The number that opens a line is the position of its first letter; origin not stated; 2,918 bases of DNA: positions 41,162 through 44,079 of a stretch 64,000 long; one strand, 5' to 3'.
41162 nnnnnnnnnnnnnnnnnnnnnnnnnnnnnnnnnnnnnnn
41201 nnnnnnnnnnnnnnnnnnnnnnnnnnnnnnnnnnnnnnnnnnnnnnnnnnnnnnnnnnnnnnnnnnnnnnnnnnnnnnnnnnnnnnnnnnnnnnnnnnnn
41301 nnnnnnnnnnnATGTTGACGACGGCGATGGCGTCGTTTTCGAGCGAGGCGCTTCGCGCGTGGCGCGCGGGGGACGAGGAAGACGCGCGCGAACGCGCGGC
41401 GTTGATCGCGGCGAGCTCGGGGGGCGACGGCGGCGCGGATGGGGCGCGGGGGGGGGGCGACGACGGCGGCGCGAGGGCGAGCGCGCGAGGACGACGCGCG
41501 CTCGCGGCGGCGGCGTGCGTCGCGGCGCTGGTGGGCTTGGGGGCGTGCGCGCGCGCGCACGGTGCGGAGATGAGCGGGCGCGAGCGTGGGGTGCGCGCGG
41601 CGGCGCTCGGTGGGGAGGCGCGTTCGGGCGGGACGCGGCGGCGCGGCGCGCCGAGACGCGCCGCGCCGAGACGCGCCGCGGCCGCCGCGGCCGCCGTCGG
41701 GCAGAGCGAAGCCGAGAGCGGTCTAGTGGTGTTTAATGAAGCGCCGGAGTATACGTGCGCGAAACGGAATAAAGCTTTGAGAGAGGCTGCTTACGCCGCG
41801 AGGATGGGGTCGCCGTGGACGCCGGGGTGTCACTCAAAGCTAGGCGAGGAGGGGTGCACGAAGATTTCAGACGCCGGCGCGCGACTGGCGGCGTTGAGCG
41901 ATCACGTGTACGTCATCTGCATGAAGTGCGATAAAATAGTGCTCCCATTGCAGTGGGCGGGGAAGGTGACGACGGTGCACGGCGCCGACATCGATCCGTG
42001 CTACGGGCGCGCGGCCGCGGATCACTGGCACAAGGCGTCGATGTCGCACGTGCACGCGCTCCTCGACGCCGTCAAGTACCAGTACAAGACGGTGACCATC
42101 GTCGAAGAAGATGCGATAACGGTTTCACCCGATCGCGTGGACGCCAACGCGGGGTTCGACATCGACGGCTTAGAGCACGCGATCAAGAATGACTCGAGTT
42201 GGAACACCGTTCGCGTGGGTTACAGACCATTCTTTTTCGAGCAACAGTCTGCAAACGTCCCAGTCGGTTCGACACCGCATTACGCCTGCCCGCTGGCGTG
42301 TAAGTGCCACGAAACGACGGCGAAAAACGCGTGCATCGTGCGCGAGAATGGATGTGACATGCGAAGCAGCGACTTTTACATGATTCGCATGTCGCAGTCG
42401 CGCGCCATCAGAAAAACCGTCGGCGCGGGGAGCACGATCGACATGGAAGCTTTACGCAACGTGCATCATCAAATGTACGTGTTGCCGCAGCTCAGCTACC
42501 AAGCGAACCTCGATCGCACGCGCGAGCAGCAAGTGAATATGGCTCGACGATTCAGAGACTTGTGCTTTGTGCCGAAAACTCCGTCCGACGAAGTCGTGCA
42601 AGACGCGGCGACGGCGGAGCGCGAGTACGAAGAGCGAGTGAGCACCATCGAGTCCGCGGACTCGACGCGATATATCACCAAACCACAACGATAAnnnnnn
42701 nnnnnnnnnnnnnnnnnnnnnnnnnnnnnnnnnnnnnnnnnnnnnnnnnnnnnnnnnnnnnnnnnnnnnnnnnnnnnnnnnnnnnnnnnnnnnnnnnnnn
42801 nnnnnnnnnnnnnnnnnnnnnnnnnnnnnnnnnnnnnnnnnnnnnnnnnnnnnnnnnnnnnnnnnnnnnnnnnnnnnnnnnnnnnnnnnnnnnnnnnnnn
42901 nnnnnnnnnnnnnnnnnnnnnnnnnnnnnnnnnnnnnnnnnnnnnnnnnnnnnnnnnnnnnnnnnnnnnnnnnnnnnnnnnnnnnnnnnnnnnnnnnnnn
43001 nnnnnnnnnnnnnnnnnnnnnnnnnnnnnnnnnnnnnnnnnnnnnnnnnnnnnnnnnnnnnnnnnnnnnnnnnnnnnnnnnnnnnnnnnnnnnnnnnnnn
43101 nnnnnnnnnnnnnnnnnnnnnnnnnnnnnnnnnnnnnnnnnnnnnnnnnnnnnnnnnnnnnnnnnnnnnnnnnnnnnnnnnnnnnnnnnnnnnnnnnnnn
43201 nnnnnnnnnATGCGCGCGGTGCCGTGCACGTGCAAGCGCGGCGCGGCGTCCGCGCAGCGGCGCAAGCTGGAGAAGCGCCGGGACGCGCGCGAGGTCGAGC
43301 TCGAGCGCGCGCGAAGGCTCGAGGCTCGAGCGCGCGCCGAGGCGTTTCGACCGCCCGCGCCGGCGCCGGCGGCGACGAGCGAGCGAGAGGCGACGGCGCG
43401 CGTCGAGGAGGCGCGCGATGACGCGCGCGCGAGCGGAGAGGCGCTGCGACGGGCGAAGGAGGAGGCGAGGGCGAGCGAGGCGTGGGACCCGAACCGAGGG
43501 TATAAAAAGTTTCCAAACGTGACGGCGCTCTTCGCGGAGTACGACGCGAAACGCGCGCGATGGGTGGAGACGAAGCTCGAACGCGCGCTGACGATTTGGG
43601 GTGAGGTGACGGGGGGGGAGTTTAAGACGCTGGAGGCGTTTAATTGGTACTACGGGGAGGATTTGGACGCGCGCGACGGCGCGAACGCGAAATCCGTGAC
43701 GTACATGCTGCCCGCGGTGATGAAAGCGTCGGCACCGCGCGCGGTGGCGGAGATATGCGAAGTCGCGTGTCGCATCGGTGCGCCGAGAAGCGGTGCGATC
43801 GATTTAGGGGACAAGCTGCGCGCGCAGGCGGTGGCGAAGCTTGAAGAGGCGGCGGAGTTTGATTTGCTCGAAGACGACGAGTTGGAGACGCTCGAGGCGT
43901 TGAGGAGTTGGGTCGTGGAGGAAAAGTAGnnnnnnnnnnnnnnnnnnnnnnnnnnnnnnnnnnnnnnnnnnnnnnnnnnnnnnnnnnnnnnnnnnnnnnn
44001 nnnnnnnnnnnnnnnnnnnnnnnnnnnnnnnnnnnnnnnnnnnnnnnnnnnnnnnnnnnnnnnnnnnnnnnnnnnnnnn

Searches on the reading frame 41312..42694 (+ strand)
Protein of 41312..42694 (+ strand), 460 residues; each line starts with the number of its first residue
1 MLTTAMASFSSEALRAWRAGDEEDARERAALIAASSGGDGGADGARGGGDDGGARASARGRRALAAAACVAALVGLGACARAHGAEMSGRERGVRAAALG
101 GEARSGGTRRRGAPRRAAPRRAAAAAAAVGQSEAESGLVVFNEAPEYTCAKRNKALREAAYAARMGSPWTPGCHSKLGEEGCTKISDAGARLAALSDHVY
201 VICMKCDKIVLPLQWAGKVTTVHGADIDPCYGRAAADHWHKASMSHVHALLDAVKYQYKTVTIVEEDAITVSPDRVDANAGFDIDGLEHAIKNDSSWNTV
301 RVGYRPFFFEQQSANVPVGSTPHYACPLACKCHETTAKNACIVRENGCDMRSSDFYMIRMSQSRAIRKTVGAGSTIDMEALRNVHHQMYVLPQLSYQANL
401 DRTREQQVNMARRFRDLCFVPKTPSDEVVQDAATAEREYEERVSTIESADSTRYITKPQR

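Call 50: find_encoding_contigs(protein=window:41312-42694:+, flank=10000, max_places=6)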
Protein window:41312-42694:+ (460 aa): 5 contigs read that carry it; 4 places shown.
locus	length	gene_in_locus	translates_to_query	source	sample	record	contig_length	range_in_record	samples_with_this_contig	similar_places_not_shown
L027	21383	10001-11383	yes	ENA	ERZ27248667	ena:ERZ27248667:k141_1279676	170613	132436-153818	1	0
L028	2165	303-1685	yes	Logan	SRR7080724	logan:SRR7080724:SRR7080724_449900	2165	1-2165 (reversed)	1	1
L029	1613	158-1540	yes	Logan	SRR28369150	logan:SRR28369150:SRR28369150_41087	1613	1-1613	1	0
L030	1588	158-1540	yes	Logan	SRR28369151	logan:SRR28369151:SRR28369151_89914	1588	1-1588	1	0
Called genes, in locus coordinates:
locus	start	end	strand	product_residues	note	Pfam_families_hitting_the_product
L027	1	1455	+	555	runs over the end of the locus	-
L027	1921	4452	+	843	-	PF00565:SNase, PF00567:TUDOR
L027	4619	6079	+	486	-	PF00109:ketoacyl-synt, PF02801:Ketoacyl-synt_C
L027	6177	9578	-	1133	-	-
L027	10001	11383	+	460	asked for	-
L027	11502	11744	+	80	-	PF09809:MRP-L27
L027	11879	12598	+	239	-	-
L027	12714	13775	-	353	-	-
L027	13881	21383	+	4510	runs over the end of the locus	PF12624:VPS13_N, PF06101:Vps62, PF25037:VPS13_C (weak)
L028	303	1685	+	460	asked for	-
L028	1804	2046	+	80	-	PF09809:MRP-L27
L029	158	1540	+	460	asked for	-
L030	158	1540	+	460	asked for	-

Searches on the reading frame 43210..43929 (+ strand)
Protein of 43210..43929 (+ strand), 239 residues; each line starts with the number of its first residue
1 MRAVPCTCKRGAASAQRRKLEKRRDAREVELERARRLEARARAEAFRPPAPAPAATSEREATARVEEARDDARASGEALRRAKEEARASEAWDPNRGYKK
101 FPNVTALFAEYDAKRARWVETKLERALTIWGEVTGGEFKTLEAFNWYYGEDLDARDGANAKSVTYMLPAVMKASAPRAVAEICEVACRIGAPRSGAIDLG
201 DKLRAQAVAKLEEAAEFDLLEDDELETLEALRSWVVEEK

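Call 59: find_encoding_contigs(protein=window:43210-43929:+, flank=10000, max_places=8)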
Protein window:43210-43929:+ (239 aa): 24 contigs read that carry it; 8 places shown.
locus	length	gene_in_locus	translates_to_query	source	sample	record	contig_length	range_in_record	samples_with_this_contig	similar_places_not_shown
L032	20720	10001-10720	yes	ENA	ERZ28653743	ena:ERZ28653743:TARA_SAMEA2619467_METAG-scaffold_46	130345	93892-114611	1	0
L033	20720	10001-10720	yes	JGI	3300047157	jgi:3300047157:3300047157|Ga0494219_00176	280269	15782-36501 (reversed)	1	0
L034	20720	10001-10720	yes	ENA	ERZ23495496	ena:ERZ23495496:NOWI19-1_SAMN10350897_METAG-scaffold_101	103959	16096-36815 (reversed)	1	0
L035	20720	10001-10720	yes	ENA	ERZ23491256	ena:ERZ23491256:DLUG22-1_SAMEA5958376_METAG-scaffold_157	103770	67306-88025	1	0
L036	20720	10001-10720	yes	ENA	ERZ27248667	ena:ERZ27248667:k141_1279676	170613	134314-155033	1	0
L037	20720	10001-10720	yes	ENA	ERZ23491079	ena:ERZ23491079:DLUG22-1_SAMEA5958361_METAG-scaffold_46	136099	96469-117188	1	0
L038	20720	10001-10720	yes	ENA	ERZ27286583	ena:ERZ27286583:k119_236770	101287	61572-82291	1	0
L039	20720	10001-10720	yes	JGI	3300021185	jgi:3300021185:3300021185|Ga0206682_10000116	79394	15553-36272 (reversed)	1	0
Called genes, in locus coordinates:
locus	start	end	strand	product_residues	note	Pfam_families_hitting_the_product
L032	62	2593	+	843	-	PF00565:SNase, PF00567:TUDOR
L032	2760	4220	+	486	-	PF00109:ketoacyl-synt, PF02801:Ketoacyl-synt_C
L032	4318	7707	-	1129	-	-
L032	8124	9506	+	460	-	-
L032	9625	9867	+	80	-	PF09809:MRP-L27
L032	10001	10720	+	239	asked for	-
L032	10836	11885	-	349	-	-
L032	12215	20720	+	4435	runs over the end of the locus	PF12624:VPS13_N, PF06101:Vps62, PF25037:VPS13_C (weak)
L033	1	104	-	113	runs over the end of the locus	-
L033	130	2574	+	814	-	PF00565:SNase, PF00567:TUDOR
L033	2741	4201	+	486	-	PF00109:ketoacyl-synt, PF02801:Ketoacyl-synt_C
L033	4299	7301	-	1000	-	-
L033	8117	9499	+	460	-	-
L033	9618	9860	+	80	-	PF09809:MRP-L27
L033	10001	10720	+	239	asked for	-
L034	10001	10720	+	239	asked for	-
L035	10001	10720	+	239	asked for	-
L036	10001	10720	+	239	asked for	-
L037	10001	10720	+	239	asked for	-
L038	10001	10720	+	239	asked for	-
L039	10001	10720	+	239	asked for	-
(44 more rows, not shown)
